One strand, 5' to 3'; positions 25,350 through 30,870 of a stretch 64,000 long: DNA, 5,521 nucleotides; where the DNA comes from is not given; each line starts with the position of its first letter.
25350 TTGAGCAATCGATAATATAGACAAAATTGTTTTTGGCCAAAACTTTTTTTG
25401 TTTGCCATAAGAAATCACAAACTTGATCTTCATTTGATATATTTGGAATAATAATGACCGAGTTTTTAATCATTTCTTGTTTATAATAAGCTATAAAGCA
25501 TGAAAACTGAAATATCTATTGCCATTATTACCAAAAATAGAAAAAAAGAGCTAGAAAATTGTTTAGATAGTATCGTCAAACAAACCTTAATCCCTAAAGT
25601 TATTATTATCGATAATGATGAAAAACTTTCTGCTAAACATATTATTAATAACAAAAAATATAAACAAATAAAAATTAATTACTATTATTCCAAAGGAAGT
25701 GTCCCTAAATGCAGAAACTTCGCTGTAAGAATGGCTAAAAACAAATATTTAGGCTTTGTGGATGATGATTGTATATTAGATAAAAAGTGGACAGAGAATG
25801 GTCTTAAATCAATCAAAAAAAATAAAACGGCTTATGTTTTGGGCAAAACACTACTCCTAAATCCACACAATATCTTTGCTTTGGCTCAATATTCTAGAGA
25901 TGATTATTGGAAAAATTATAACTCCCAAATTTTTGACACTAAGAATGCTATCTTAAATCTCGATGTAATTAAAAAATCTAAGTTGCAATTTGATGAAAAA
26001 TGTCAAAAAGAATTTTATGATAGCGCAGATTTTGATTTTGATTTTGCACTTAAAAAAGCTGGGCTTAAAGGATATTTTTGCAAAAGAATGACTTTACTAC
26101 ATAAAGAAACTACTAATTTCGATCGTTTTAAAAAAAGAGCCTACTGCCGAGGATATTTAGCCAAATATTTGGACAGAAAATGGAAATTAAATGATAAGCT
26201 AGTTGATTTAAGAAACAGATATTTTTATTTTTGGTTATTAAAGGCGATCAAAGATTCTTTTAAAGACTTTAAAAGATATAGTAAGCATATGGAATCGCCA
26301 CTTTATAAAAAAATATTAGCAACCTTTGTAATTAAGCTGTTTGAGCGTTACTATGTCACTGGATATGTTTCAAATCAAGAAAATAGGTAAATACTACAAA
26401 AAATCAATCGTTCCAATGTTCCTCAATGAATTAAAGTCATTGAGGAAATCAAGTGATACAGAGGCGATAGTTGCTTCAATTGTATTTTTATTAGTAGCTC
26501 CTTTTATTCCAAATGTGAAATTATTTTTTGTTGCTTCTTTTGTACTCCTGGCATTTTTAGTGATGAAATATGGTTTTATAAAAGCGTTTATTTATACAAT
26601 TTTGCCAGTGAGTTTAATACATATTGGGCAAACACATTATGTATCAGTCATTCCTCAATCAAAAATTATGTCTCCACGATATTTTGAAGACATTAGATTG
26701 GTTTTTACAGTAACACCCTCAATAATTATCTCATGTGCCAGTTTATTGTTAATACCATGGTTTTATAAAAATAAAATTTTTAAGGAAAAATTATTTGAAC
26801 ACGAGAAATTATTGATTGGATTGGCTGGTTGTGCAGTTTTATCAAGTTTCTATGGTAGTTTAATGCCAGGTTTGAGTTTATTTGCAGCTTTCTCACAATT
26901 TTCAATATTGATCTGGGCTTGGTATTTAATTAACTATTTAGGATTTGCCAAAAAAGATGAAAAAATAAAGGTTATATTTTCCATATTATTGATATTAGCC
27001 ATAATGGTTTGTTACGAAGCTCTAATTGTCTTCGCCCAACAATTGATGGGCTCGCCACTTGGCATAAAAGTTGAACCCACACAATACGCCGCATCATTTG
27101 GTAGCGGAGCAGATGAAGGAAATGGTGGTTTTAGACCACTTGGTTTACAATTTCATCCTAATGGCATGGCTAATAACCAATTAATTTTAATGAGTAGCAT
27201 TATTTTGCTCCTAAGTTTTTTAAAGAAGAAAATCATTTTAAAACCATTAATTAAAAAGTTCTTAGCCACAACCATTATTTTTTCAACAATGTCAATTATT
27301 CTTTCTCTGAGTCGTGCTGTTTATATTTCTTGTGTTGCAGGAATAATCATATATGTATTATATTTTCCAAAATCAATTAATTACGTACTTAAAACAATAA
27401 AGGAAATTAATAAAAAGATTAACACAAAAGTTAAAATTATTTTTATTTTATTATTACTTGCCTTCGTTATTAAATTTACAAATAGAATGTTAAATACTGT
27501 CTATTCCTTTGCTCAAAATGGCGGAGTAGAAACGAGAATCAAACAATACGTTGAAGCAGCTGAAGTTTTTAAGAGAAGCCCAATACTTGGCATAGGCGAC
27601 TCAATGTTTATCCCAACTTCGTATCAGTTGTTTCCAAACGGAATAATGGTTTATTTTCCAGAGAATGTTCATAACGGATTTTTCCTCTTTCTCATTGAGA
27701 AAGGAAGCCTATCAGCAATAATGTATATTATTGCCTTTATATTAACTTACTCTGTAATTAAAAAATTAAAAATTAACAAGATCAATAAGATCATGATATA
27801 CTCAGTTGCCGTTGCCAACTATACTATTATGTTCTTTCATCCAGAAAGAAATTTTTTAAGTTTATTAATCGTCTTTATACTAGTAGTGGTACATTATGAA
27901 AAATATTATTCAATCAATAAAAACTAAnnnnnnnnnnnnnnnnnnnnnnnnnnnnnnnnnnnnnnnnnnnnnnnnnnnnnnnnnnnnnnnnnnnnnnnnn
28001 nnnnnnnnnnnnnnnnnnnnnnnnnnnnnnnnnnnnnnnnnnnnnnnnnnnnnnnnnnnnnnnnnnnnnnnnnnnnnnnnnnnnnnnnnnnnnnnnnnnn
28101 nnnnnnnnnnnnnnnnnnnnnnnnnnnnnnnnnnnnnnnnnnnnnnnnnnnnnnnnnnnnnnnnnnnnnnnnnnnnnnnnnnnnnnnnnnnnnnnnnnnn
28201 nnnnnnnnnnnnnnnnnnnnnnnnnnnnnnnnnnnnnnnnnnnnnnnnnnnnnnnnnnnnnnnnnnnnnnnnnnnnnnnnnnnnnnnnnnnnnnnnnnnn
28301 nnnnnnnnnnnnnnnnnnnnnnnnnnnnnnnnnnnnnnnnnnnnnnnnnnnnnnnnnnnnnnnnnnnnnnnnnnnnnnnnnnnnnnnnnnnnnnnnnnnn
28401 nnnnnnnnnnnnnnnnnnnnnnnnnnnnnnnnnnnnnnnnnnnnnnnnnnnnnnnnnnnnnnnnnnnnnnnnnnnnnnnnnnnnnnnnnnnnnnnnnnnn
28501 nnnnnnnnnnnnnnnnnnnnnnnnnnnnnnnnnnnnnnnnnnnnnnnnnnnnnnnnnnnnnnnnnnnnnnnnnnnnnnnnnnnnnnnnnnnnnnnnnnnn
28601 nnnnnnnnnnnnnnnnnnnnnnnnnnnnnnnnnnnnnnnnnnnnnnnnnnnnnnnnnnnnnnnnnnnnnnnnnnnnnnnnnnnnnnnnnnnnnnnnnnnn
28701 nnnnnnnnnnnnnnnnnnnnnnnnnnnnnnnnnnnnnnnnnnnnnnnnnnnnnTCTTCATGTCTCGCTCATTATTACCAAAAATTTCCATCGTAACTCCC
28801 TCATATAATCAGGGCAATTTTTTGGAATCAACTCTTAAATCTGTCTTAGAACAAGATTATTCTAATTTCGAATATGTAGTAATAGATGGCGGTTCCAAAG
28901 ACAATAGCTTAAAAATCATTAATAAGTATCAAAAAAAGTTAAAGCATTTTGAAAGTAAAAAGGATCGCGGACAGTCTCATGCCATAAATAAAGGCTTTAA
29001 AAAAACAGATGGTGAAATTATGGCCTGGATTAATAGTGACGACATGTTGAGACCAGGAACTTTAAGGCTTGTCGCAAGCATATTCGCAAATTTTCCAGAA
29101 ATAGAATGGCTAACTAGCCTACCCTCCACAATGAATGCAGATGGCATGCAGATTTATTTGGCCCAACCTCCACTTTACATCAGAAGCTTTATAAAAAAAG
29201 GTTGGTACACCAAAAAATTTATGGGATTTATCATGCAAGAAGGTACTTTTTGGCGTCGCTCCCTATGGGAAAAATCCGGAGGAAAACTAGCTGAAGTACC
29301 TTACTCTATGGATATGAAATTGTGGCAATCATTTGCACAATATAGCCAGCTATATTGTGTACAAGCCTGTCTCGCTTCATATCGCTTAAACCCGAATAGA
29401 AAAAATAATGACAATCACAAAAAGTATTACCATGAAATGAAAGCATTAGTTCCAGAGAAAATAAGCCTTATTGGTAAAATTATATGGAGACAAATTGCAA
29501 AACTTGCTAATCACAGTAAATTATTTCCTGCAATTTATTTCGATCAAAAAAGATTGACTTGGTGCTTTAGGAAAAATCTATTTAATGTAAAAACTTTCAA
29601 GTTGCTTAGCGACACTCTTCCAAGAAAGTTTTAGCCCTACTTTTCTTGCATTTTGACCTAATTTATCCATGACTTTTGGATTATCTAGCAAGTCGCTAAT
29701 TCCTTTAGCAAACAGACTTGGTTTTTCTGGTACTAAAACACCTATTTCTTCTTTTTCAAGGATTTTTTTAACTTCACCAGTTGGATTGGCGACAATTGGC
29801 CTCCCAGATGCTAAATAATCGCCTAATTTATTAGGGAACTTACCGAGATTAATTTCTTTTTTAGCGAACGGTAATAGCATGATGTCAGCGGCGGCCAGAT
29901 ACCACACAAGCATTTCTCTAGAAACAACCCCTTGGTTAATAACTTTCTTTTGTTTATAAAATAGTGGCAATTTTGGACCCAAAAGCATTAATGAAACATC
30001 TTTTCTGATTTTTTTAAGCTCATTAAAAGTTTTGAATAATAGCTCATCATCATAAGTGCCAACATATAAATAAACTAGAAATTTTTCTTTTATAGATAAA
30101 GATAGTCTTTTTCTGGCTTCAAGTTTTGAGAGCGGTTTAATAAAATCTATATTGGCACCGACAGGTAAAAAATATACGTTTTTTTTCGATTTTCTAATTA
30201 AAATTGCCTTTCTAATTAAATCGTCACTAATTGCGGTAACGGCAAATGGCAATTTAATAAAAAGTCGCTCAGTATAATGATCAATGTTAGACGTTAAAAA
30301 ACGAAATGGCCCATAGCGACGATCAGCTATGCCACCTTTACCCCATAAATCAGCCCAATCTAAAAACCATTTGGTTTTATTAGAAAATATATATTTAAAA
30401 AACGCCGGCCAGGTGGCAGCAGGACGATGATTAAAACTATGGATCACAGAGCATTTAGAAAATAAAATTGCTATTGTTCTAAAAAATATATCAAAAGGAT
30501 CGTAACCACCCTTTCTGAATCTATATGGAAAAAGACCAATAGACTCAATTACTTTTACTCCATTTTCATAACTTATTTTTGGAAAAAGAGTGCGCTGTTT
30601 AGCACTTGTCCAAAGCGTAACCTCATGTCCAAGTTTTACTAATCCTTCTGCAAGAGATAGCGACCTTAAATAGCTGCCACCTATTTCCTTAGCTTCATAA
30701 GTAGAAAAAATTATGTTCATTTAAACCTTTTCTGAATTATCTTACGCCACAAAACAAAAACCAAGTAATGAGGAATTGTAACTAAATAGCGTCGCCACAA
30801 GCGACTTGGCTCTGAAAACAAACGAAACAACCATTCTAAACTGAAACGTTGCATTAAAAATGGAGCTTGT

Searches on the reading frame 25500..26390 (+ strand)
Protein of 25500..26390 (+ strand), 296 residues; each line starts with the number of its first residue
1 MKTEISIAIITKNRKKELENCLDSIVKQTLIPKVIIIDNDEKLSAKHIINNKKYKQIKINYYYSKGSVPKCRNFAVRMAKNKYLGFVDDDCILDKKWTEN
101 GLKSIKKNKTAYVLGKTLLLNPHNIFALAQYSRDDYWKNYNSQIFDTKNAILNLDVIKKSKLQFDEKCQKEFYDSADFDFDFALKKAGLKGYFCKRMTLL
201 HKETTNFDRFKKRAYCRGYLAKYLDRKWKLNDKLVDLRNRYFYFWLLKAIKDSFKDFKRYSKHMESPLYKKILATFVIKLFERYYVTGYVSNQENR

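Call 16: search_protein_families(library=pfam, proteins=[window:25500-26390:+], max_evalue=0.001)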
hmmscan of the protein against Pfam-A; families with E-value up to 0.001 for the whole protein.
window:25500-26390:+ (296 aa): 1 family
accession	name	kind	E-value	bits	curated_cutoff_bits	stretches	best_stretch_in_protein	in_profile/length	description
PF00535.33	Glycos_transf_2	-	2.6e-16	60.4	23.3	1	6-119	1-117/168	Glycosyl transferase family 2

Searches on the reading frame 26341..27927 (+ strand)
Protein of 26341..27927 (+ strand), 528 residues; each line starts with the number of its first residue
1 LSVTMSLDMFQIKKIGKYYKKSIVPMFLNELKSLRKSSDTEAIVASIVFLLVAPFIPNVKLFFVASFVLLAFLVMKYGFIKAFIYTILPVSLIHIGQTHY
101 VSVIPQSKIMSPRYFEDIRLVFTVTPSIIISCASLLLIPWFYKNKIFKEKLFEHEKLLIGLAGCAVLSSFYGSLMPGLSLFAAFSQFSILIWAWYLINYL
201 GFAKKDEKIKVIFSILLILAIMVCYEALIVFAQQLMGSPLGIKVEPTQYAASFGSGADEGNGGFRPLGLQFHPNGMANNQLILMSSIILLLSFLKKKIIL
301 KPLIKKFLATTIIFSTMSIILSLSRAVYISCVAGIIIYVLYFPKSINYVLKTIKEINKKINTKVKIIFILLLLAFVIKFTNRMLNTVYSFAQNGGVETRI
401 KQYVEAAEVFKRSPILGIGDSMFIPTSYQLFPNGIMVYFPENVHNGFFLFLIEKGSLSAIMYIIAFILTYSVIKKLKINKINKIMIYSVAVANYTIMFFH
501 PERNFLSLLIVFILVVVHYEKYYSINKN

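Call 16: search_protein_families(library=pfam, proteins=[window:26341-27927:+], max_evalue=0.001)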
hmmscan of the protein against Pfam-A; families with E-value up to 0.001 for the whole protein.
window:26341-27927:+ (528 aa): 1 family
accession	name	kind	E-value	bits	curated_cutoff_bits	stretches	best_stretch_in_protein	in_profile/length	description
PF04932.20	Wzy_C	-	2.6e-15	57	31.7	1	312-462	3-148/149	O-Antigen ligase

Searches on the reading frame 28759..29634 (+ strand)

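Call 16: search_protein_families(library=pfam, proteins=[window:28759-29634:+], max_evalue=0.001)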
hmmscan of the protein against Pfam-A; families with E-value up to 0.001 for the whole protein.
window:28759-29634:+ (291 aa): 3 families
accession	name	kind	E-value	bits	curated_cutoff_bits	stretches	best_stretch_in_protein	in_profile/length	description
PF00535.33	Glycos_transf_2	-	1e-26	94.3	23.3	1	10-110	1-104/168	Glycosyl transferase family 2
PF13641.12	Glyco_tranf_2_3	-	3.2e-10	40.9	27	1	7-125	1-125/230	Glycosyltransferase like family 2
PF10111.15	Glyco_tranf_2_2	-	2.4e-06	27.7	27.3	1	19-108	11-105/276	Glycosyltransferase like family 2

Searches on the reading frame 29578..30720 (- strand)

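Call 16: search_protein_families(library=pfam, proteins=[window:29578-30720:-], max_evalue=0.001)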
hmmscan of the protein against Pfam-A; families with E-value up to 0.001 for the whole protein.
window:29578-30720:- (380 aa): 5 families
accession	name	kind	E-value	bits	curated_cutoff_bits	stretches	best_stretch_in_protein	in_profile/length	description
PF13692.12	Glyco_trans_1_4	-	4.9e-13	50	27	1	226-347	18-142/142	Glycosyl transferases group 1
PF00534.26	Glycos_transf_1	-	6.8e-11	42.4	26.4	1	207-360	8-171/172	Glycosyl transferases group 1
PF13524.12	Glyco_trans_1_2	-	1.3e-07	32.1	25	1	238-374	12-142/144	Glycosyl transferase-like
PF13439.12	Glyco_transf_4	-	3.2e-06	27.7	28.5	1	20-188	8-165/170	Glycosyltransferase Family 4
PF13579.12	Glyco_trans_4_4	-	2.5e-05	25.1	29.7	1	15-173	2-143/158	Glycosyl transferase 4-like domain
